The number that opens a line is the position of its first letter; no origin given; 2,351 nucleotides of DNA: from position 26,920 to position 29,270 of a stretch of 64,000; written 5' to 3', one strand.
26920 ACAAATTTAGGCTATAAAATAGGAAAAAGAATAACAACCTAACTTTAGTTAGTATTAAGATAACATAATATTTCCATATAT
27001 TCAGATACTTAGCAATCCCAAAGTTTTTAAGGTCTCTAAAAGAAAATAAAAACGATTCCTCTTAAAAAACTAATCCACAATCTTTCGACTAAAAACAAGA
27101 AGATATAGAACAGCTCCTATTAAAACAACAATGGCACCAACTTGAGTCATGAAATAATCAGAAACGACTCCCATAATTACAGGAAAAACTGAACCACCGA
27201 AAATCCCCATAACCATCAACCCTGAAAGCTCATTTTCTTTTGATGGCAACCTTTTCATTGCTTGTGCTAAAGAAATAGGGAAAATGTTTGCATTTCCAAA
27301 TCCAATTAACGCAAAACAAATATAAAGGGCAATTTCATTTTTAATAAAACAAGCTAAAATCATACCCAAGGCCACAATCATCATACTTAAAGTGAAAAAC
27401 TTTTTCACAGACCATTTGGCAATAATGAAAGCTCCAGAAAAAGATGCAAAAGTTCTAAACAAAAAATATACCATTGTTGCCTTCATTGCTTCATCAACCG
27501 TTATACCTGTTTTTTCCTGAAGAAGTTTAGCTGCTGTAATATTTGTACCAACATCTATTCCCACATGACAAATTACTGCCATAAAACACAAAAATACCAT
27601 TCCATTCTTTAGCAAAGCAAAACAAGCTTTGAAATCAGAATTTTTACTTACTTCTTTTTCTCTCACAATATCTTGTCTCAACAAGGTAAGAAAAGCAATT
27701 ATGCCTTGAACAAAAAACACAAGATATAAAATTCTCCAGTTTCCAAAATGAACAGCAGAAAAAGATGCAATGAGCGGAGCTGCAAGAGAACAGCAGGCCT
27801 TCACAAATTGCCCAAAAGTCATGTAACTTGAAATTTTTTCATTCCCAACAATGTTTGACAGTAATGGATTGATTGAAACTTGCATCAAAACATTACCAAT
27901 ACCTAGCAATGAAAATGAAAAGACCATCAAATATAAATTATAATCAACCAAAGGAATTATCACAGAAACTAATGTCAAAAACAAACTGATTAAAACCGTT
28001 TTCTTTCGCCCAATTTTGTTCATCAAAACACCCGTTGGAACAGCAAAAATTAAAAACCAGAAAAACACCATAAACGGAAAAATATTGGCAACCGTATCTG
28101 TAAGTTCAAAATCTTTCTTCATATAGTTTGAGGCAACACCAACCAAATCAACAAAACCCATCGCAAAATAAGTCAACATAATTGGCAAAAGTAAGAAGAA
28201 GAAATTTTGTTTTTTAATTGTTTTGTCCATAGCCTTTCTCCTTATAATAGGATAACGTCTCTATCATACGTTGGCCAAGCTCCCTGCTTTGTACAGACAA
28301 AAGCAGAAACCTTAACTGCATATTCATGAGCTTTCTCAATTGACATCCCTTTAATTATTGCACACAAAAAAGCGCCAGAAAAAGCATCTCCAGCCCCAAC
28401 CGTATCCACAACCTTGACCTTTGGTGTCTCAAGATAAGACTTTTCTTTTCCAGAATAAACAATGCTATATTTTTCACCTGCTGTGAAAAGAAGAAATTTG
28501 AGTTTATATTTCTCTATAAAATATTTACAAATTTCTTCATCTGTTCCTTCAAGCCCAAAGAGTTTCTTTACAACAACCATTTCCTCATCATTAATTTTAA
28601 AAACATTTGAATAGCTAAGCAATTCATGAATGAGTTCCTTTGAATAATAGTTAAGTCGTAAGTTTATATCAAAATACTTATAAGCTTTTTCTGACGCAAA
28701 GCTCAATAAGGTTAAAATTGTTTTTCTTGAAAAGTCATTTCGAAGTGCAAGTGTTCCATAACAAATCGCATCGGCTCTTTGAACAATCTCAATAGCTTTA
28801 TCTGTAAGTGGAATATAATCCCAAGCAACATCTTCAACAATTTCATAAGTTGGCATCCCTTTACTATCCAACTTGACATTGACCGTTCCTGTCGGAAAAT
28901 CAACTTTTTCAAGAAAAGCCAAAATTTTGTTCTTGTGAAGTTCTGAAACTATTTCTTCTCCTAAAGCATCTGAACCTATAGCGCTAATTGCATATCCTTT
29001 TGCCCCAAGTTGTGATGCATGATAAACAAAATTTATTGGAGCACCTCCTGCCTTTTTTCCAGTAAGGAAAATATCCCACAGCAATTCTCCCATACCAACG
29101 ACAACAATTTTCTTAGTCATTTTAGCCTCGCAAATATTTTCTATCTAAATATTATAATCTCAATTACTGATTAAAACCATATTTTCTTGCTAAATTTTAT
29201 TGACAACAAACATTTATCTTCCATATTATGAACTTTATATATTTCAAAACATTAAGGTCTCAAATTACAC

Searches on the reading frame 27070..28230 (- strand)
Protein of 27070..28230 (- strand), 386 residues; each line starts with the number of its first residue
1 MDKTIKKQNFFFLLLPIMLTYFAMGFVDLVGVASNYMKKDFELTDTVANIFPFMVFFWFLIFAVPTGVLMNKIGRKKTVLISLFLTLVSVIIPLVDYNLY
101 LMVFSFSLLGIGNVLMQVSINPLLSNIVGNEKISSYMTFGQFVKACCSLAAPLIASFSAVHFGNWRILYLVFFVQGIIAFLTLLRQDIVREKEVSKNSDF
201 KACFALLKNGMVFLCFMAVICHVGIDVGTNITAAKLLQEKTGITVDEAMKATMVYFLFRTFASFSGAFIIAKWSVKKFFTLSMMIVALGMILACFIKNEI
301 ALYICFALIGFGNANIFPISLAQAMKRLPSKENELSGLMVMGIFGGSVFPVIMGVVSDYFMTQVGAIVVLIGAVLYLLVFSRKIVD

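Call 10: search_protein_families(library=ncbifam, proteins=[window:27070-28230:-])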
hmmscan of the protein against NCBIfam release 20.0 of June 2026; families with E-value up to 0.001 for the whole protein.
window:27070-28230:- (386 aa): 14 families
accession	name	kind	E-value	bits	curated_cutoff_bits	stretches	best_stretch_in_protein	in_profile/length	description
TIGR01272.1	gluP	subfamily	3.2e-11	43.3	202.55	1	169-378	99-308/310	glucose/galactose MFS transporter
NF049980.1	SfMCT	equivalog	7.5e-11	41.3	320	1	235-368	26-157/378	L-lactate MFS transporter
NF046060.1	NagP_SO3503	equivalog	9.7e-11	41.2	625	2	303-382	336-416/423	N-acetylglucosamine MFS transporter NagP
TIGR00710.1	efflux_Bcr_CflA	subfamily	4.3e-10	39.6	200.9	1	59-364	53-363/385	Bcr/CflA family efflux MFS transporter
NF002982.0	PRK03699.1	equivalog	1.4e-09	37.5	221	1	18-381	14-375/395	MFS transporter TsgA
TIGR00880.1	2_A_01_02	superfamily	2.4e-09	37.4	131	1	60-184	12-135/141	multidrug resistance protein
TIGR00885.1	fucP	equivalog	7.9e-08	31.9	280.4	1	170-369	192-392/410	L-fucose:H+ symporter permease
NF007524.0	PRK10133.1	equivalog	2.1e-07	30.2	427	1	191-373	238-423/438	L-fucose:H+ symporter permease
TIGR00893.1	2A0114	subfamily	5.3e-07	28.9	395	1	23-181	4-160/399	D-galactonate transporter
TIGR00890.1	2A0111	subfamily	2e-05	23.7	374.85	1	235-379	27-170/377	oxalate/formate antiport family MFS transporter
NF008654.0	PRK11652.1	equivalog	0.00013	21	479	1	66-376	64-379/397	multidrug efflux MFS transporter EmrD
TIGR04259.1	oxa_formateAnti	equivalog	0.00026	20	335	1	237-352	29-144/405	oxalate/formate MFS antiporter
TIGR00898.1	2A0119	subfamily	0.00035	19.5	550.75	1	49-182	129-258/506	cation transport protein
TIGR00711.1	efflux_EmrB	subfamily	0.00094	18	230.2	1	66-216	57-205/485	DHA2 family efflux MFS transporter permease subunit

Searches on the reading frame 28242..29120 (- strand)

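Call 37: search_protein_families(library=pfam, proteins=[window:28242-29120:-])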
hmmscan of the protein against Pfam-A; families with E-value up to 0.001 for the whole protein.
window:28242-29120:- (292 aa): 1 family
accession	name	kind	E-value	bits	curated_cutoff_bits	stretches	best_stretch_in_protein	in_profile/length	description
PF00294.29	PfkB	-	2.1e-39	136.1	25.8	1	21-281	32-295/302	pfkB family carbohydrate kinase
